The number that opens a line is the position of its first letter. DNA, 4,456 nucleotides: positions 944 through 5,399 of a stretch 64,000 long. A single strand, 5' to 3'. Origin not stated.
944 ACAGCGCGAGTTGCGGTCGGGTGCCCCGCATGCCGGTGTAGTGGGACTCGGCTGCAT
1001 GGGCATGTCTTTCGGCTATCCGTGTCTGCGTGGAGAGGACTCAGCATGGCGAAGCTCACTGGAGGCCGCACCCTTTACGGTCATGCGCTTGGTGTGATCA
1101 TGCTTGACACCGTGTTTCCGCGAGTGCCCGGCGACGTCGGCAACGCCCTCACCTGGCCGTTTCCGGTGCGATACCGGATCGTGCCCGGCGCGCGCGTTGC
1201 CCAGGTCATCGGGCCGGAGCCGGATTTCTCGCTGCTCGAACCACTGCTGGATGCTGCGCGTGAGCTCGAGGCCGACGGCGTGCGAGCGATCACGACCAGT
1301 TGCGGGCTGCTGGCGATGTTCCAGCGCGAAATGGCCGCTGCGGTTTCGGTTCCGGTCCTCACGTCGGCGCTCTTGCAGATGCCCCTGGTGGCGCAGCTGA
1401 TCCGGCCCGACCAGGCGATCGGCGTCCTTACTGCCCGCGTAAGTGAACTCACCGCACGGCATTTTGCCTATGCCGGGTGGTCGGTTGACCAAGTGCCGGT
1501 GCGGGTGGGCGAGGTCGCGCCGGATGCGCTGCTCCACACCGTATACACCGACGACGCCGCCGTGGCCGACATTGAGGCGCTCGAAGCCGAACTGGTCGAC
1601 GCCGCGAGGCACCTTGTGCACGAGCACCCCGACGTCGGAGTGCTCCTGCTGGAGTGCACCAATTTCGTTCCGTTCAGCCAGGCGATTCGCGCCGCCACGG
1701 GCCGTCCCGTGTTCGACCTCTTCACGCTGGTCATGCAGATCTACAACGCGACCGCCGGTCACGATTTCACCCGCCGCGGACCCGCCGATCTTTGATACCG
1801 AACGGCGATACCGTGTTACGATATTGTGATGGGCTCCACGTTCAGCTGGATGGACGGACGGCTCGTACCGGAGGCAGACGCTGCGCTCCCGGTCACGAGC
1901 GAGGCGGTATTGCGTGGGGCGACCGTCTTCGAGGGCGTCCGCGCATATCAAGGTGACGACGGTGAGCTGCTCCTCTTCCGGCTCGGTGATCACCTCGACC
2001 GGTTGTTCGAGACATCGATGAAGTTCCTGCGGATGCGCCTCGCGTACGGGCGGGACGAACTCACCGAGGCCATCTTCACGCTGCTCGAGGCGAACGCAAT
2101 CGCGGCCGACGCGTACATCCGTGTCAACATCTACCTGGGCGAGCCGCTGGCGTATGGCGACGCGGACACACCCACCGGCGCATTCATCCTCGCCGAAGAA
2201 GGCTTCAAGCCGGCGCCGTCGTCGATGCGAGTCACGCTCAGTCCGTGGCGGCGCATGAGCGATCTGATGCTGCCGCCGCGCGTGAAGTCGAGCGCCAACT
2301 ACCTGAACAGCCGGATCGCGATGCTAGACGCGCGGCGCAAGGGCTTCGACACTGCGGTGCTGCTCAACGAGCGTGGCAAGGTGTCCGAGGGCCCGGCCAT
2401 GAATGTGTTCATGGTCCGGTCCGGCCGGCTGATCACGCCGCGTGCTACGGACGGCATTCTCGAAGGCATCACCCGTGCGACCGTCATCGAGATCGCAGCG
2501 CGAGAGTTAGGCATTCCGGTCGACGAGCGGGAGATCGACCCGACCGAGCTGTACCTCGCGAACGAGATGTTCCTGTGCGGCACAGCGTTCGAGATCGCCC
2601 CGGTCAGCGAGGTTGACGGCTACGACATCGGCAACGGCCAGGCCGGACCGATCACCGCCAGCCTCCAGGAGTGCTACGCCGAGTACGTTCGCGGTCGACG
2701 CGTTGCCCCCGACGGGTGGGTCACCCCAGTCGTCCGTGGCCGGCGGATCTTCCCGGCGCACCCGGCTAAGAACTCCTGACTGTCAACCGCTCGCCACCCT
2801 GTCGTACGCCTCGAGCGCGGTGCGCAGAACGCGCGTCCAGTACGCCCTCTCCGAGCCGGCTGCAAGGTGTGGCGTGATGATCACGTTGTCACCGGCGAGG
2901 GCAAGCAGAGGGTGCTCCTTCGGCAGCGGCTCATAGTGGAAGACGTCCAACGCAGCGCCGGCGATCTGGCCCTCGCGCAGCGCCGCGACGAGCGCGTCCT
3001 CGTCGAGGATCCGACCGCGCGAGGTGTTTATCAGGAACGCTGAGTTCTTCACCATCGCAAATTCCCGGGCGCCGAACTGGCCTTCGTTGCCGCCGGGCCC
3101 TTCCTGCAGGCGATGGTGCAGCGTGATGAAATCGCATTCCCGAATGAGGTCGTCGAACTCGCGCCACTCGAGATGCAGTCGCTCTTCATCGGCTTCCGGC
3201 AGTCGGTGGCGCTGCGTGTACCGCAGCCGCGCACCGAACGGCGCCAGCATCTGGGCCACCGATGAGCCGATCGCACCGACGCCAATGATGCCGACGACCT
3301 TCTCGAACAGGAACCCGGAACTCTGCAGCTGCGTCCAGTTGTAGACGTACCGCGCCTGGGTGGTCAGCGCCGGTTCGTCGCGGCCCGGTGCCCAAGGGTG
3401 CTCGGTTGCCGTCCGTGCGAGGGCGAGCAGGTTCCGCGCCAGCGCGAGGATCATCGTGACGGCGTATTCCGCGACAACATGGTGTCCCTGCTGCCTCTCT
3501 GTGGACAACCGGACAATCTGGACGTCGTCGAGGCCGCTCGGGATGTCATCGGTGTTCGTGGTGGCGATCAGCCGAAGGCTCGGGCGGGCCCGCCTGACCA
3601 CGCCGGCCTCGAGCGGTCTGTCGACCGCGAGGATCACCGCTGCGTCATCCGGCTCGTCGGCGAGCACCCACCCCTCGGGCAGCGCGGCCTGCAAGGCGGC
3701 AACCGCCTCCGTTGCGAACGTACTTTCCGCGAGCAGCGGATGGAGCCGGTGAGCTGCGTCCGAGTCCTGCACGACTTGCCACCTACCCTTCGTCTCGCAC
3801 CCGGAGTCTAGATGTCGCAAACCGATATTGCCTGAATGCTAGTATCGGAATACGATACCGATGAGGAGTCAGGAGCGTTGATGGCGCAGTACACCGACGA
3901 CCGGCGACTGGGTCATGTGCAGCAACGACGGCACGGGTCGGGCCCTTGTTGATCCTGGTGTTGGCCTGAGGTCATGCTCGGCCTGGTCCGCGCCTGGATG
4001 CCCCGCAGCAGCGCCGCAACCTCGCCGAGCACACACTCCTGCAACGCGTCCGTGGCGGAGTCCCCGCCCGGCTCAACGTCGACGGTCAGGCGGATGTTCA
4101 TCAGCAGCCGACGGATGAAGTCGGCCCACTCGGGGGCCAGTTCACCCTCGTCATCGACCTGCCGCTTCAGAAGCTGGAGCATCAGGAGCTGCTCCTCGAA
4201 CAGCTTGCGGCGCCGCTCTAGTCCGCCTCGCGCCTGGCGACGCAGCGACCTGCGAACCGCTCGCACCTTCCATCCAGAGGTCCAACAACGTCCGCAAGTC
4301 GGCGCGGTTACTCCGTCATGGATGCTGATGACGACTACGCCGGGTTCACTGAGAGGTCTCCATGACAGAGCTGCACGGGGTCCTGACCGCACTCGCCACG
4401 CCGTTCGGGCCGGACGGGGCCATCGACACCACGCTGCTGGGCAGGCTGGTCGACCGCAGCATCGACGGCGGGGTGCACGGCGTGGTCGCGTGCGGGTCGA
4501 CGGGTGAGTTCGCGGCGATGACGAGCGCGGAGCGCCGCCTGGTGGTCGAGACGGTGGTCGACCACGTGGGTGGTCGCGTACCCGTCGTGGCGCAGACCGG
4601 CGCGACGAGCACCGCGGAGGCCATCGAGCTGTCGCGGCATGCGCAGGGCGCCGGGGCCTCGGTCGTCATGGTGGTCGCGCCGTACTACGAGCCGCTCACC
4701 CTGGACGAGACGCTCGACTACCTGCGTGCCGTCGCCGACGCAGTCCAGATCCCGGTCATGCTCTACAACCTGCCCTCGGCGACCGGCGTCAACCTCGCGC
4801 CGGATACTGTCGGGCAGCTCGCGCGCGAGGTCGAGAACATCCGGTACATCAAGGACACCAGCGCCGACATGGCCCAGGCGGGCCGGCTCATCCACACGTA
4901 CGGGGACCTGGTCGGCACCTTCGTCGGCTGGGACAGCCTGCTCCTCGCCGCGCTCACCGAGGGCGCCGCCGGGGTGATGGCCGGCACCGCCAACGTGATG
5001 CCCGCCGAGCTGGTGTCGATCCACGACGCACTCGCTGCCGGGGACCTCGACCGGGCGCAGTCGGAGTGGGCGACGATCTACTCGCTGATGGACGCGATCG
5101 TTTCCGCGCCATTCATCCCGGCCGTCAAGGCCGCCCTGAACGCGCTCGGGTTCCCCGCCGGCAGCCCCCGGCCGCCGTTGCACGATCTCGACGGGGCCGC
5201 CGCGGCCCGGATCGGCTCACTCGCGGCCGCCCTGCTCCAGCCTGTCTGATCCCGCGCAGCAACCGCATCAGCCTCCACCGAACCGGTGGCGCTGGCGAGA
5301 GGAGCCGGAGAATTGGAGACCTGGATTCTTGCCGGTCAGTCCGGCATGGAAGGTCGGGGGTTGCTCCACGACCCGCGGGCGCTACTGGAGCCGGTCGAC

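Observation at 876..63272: One 17-bp inverted repeat (RTATCG-N5-CGATAY) precedes almost every transcription unit: a candidate 60-kb single-regulator regulon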

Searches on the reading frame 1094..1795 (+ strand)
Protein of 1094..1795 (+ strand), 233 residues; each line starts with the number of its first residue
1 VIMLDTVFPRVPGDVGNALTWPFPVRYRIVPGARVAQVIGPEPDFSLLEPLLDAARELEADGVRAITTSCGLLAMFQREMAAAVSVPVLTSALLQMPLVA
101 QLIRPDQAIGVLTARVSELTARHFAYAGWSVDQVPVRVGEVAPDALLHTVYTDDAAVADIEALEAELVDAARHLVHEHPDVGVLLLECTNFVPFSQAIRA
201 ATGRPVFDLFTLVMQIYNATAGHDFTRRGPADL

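Call 15: search_protein_families(library=pfam, proteins=[window:1094-1795:+], max_evalue=0.001)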
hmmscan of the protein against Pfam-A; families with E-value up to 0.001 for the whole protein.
window:1094-1795:+ (233 aa): 1 family
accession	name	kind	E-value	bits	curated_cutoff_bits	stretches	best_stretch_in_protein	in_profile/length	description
PF01177.27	Asp_Glu_race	-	1.3e-07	32.1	31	1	50-212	55-206/211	Asp/Glu/Hydantoin racemase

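Call 36: search_protein_families(library=ncbifam, proteins=[window:1094-1795:+], max_evalue=0.00001)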
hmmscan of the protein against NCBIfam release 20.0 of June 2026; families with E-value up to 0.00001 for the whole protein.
window:1094-1795:+ (233 aa): 2 families
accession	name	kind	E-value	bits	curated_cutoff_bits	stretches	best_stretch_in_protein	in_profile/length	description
NF005679.0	PRK07475.1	subfamily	4.3e-81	271.9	231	1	1-226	19-243/246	hypothetical protein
NF052483.1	racemase_CuyB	equivalog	3.2e-06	27.3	190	1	34-211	45-215/225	cysteate racemase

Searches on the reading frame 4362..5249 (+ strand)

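Call 15: search_protein_families(library=pfam, proteins=[window:4362-5249:+], max_evalue=0.001)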
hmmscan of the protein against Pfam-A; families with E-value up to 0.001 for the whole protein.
window:4362-5249:+ (295 aa): 1 family
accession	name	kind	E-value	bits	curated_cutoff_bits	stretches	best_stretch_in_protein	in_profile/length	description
PF00701.28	DHDPS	-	1.5e-72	244.2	22.1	1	4-280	2-278/289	Dihydrodipicolinate synthetase family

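Call 37: search_protein_families(library=ncbifam, proteins=[window:4362-5249:+], max_evalue=0.00001)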
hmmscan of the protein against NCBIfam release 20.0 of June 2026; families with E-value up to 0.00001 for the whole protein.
window:4362-5249:+ (295 aa): 7 families
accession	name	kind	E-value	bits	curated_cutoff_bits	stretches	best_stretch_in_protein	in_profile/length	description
TIGR00674.1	dapA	equivalog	1.1e-61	208.3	206.15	1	6-280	1-275/286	4-hydroxy-tetrahydrodipicolinate synthase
TIGR02313.1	HpaI-NOT-DapA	exception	3.4e-58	196.8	396.7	1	5-274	2-272/294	2,4-dihydroxyhept-2-ene-1,7-dioic acid aldolase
NF003164.0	PRK04147.1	equivalog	1.6e-53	182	281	1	2-292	2-291/294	N-acetylneuraminate lyase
TIGR00683.1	nanA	equivalog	1.2e-43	149.5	382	1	4-290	1-287/293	N-acetylneuraminate lyase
NF040954.1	Arch_KDGaldase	equivalog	1.1e-37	129.9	390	1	7-281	3-271/288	bifunctional 2-dehydro-3-deoxy-phosphogluconate/2-dehydro-3-deoxy-6-phosphogalactonate aldolase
NF002958.0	PRK03620.1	subfamily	1e-33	116.5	278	1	4-290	11-298/307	5-dehydro-4-deoxyglucarate dehydratase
TIGR03249.1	KdgD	equivalog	5e-27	94.8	373.95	1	4-285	9-292/299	5-dehydro-4-deoxyglucarate dehydratase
